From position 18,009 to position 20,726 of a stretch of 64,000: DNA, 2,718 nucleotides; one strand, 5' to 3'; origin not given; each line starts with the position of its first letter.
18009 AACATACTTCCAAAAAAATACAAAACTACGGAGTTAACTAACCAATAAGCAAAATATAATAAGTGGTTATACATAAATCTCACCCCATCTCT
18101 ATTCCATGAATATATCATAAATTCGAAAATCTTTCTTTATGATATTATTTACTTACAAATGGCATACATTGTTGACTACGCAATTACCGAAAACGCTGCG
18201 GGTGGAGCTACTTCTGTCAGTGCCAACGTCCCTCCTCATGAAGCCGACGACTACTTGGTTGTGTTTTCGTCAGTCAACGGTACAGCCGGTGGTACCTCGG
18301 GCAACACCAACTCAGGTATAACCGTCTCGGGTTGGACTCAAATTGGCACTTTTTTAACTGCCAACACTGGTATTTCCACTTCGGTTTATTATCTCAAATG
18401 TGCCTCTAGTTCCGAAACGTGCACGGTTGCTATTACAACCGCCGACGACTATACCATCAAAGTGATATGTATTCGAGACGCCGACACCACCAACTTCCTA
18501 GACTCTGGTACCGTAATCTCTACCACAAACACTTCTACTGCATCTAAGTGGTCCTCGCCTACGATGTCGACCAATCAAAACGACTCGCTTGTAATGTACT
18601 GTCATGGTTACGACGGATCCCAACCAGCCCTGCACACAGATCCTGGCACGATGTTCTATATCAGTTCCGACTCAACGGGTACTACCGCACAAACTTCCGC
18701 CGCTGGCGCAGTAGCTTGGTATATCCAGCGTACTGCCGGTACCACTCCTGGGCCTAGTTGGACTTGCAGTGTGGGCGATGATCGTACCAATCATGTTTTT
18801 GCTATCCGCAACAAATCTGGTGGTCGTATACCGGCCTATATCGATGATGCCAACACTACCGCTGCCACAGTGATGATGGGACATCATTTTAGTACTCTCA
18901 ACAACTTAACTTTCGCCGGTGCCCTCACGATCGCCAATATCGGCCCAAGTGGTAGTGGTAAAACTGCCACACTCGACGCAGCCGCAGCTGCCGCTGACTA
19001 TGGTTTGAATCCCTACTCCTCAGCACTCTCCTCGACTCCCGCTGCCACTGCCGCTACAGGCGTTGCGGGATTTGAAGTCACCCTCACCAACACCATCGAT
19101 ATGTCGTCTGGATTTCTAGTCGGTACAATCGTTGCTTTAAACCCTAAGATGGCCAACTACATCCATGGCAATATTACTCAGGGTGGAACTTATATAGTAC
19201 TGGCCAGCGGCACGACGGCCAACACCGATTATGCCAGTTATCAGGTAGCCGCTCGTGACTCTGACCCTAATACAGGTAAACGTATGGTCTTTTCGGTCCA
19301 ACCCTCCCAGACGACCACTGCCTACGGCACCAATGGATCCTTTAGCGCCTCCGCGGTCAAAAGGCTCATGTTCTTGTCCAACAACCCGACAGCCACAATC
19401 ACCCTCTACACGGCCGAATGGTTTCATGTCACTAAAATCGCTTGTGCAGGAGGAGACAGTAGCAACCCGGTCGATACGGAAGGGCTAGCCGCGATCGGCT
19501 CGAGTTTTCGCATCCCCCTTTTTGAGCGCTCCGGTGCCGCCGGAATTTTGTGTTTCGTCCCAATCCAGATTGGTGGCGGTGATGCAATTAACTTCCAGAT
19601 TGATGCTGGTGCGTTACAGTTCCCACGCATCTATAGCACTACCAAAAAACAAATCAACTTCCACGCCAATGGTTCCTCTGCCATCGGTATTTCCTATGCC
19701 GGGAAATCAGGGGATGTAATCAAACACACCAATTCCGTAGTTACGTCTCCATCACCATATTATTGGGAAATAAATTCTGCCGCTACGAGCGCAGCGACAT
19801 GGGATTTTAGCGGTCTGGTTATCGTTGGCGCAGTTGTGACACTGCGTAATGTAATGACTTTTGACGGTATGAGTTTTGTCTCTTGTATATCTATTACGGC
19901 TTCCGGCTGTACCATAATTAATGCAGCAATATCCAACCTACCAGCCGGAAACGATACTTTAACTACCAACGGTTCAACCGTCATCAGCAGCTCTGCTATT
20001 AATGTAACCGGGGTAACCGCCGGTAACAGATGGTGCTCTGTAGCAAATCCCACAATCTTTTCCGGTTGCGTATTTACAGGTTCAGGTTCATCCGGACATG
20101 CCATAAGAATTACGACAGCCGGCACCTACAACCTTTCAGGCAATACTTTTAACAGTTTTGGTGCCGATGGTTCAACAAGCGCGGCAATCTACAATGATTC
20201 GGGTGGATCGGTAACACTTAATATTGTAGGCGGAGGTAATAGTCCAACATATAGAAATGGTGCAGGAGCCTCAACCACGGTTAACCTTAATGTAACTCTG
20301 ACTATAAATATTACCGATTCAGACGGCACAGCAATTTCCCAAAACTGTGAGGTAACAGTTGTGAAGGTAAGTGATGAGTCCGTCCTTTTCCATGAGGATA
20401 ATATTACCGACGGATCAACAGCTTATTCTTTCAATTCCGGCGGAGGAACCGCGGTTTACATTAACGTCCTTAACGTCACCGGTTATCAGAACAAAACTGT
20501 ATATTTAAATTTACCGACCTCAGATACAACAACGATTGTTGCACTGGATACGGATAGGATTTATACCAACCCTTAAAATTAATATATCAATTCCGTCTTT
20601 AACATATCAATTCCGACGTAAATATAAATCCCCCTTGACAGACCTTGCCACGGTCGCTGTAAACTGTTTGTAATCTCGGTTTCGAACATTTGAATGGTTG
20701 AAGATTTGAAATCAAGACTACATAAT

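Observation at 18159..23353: Operon of paralogous beta-helix/beta-rich proteins without signal peptides, sharing N-terminal MAxIVD, internal EDW..D..LNKF(K/R)FPI and C-terminal R.Y.NP motifs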

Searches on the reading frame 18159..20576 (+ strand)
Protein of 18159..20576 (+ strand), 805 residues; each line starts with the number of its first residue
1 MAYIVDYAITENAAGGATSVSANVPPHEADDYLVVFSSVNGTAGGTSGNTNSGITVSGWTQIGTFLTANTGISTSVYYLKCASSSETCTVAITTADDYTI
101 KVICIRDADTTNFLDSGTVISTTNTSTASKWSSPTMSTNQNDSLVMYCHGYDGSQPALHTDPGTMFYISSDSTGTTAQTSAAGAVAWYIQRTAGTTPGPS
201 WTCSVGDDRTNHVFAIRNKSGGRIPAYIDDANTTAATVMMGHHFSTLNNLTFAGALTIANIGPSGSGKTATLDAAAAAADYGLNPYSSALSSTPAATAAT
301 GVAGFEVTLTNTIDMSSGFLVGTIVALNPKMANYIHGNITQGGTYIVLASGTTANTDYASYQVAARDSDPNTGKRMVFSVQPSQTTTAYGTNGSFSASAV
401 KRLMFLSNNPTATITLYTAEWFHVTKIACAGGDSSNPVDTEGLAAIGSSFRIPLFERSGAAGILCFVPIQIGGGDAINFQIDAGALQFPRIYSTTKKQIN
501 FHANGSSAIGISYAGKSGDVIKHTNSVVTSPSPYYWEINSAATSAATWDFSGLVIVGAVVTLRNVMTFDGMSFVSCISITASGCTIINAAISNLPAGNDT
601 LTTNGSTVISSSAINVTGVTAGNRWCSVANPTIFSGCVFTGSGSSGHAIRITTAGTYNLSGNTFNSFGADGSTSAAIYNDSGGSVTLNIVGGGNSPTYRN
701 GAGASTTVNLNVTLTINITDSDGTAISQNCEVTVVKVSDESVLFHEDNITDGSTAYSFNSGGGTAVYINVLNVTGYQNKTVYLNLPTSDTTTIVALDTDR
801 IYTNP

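Call 3: search_protein_families(library=pfam, proteins=[window:18159-20576:+], max_evalue=1)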
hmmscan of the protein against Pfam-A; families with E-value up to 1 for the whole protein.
window:18159-20576:+ (805 aa): 1 family
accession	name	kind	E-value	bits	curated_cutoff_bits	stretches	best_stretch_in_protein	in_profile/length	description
PF13555.12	AAA_29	-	0.0061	16.7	27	1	250-277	17-44/61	P-loop containing region of AAA domain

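Call 4: search_protein_families(library=phrogs, proteins=[window:18159-20576:+], max_evalue=1)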
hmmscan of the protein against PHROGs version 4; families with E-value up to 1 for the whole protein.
window:18159-20576:+ (805 aa): 1 family
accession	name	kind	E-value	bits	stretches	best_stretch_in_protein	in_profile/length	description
phrog_26793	-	unknown function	0.88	10.6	0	762-799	13-50/74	-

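Call 8: search_solved_structures(query=window:18159-20576:+, max_evalue=1)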
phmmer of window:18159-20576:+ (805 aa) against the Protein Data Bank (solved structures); distinct sequences matched with E-value up to 1: 0.

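Call 38: find_homologous_proteins(query=window:18159-20576:+, max_evalue=0.001)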
Query window:18159-20576:+ (805 aa): 192 proteins with E <= 0.001 among 8000 candidates; the best 120 are listed.
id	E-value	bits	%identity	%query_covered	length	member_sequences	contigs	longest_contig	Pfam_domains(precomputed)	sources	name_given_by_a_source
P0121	0.0e+0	1742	100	100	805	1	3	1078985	-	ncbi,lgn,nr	ncbi:MAG: hypothetical protein HYV90_05720 [Candidatus Woesebacteria bacterium]|nr:MAG: hypothetical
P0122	0.0e+0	1244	82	83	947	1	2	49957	-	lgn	-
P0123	0.0e+0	1019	63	100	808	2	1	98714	-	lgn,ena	-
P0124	1.1e-292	991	61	100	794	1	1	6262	-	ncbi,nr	ncbi:hypothetical protein HY440_00010 [Candidatus Microgenomates bacterium]|nr:hypothetical protein 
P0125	6.2e-280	949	59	100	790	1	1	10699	-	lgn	-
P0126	6.6e-251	853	55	100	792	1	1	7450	-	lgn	-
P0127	1.3e-246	839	53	100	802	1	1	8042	-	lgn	-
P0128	7.8e-245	833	53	100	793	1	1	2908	-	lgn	-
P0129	8.3e-239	813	53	100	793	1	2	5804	-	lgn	-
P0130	3.5e-237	808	51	100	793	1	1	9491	-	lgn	-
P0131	5.8e-232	790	53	93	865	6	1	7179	-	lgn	-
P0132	1.8e-231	789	55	92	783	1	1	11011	-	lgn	-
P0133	4.7e-231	787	54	93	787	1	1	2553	-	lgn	-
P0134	6.9e-231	787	52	100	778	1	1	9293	-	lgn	-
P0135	1.6e-229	782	60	78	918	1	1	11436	-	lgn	-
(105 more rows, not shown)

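Call 51: predict_structure(alignment_id=A3)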
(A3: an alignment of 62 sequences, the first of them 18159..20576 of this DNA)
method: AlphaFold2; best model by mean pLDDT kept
length: 805 residues; sequences in the alignment: 62
mean_pLDDT: 90.8   pTM: 0.85
mean pLDDT of the five models: 90.8, 89.8, 89.5, 88.5, 88.2
residues with pLDDT >= 90: 573; 70-90: 206; 50-70: 18; < 50: 8
segments of 3 or more residues with pLDDT < 50: 45-50
pLDDT, mean of each block of 10 residues (from residue 1): 94 83 97 95 51 84 88 93 96 88 96 86 82 93 94 83 91 80 93 92 88 94 90 89 80 90 86 88 79 90 94 94 94 94 94 80 96 95 88 90 95 93 95 94 93 92 96 95 96 96 89 97 98 97 98 98 97 98 97 97 97 97 97 97 97 96 95 97 95 90 93 86 86 91 89 80 83 84 84 86 54
secondary structure, 60 per line:
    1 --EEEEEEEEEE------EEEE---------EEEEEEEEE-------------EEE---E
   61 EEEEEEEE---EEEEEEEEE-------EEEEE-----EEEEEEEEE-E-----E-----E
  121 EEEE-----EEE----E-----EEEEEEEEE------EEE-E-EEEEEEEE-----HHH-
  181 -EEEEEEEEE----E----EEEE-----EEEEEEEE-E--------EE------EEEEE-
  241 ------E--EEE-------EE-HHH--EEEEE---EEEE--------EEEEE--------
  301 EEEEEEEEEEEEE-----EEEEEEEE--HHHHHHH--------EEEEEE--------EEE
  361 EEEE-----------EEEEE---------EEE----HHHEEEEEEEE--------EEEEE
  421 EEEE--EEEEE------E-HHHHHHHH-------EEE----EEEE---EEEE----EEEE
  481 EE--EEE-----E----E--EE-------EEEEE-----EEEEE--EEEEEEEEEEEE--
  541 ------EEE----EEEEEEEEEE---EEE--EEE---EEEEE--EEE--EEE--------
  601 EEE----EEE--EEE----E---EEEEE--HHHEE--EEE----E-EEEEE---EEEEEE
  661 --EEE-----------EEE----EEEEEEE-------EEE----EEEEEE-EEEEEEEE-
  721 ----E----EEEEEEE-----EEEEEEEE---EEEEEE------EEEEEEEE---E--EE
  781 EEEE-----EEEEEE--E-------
elements in order (helices of 4 or more, strands of 3 or more residues): E3-12 E19-22 E32-40 E54-56 E60-68 E72-80 E88-92 E98-106 E120-124 E130-132 E143-151 E158-160 E164-171 E182-190 E200-203 E209-216 E235-239 E250-252 E268-272 E276-279 E288-292 E301-313 E319-326 H329-335 E344-349 E358-364 E376-380 E390-392 E400-407 E416-424 E427-431 H440-447 E455-457 E462-465 E469-472 E477-482 E485-487 E510-514 E520-524 E527-538 E547-549 E554-563 E567-569 E572-574 E578-582 E585-587 E590-592 E601-603 E608-610 E613-615 E624-628 E638-640 E647-651 E655-660 E663-665 E677-679 E684-690 E698-700 E705-710 E712-719 E730-736 E742-749 E753-758 E765-772 E779-784 E790-795

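Call 53: fold_search(model_id=the predicted structure, library=pdb)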
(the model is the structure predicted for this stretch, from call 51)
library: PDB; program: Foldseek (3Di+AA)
matches with E <= 10: 937; with E <= 0.001: 3
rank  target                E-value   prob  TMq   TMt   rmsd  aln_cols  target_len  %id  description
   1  5zru_A                2.5e-05  0.99  0.15  0.18  19.3       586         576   13  Crystal structure of Agl-KA catalytic domain (released 2019-10-23)
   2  7c7d_A                1.6e-04  0.77  0.10  0.13  20.3       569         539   11  Crystal structure of the catalytic unit of thermostable GH87 alpha-1,3-glucanase from Streptomyces thermodiastaticus s (released 2020-11-11)
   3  6k0v_A                6.8e-04  0.96  0.16  0.21  20.7       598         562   10  Catalytic domain of GH87 alpha-1,3-glucanase D1069A in complex with tetrasaccharides (released 2019-12-25)
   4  5x7o_A                1.1e-03  0.96  0.15  0.10  20.1       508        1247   10  Crystal structure of Paenibacillus sp. 598K alpha-1,6-glucosyltransferase (released 2017-07-26)
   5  4xup_D                4.8e-03  0.87  0.13  0.28  16.3       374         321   11  Structure of the N-terminal CBM22-1-CBM22-2 tandem domain from Paenibacillus barcinonensis Xyn10C (released 2015-06-03)
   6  8qox_B                5.2e-03  1.00  0.10  0.18   3.2       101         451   11  Two-component assembly of SlaA and SlaB S-layer proteins of Sulfolobus acidocaldarius (released 2024-02-21)
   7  7kwb_A                5.4e-03  0.69  0.13  0.23  20.7       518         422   10  Surface glycan-binding protein B from Bacteroides thetaiotaomicron (released 2021-02-17)
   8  7w1d_D                9.2e-03  0.38  0.14  0.16  22.2       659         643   10  Crystal structure of Klebsiella pneumoniae K1 capsule-specific polysaccharide lyase in a C2 crystal form (released 2022-05-18)
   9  9h9a                  1.0e-02  0.30  0.10  0.08  24.8       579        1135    9  native structure of the full-length pesticidal protein Cry8Ba2, from crystals formed in vivo (form 1) (released 2025-12-03)
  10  4xup_F                1.2e-02  0.77  0.14  0.29  20.6       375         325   11  Structure of the N-terminal CBM22-1-CBM22-2 tandem domain from Paenibacillus barcinonensis Xyn10C (released 2015-06-03)
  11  4bq3_D                1.5e-02  0.99  0.15  0.16   9.3       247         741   10  Structural analysis of an exo-beta-agarase (released 2013-08-14)
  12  4bq3_C                1.6e-02  1.00  0.15  0.16   6.4       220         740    9  Structural analysis of an exo-beta-agarase (released 2013-08-14)
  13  4bq3_B                1.8e-02  1.00  0.14  0.15   6.3       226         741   10  Structural analysis of an exo-beta-agarase (released 2013-08-14)
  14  4xup_B                1.8e-02  0.72  0.14  0.29  18.6       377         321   10  Structure of the N-terminal CBM22-1-CBM22-2 tandem domain from Paenibacillus barcinonensis Xyn10C (released 2015-06-03)
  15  9h68_C                1.9e-02  1.00  0.10  0.20   4.4       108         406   15  Crystal Structure of the spore gernation lytic transglycosylase SleC from Clostridioides difficile in its zymogenic fo (released 2025-02-12)
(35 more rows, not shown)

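Call 65: search_protein_families(library=padloc, proteins=[window:18159-20576:+], max_evalue=0.01)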
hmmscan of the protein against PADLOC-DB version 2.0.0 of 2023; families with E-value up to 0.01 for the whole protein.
window:18159-20576:+ (805 aa): 0 families

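Call 66: search_protein_families(library=ncbifam, proteins=[window:18159-20576:+], max_evalue=0.01)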
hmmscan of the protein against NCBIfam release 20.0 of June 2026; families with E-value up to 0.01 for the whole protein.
window:18159-20576:+ (805 aa): 0 families

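Call 109: search_solved_structures(query=A3, max_evalue=1)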
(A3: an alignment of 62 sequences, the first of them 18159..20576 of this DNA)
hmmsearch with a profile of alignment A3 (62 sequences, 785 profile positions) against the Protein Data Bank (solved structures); distinct sequences matched with E-value up to 1: 0.
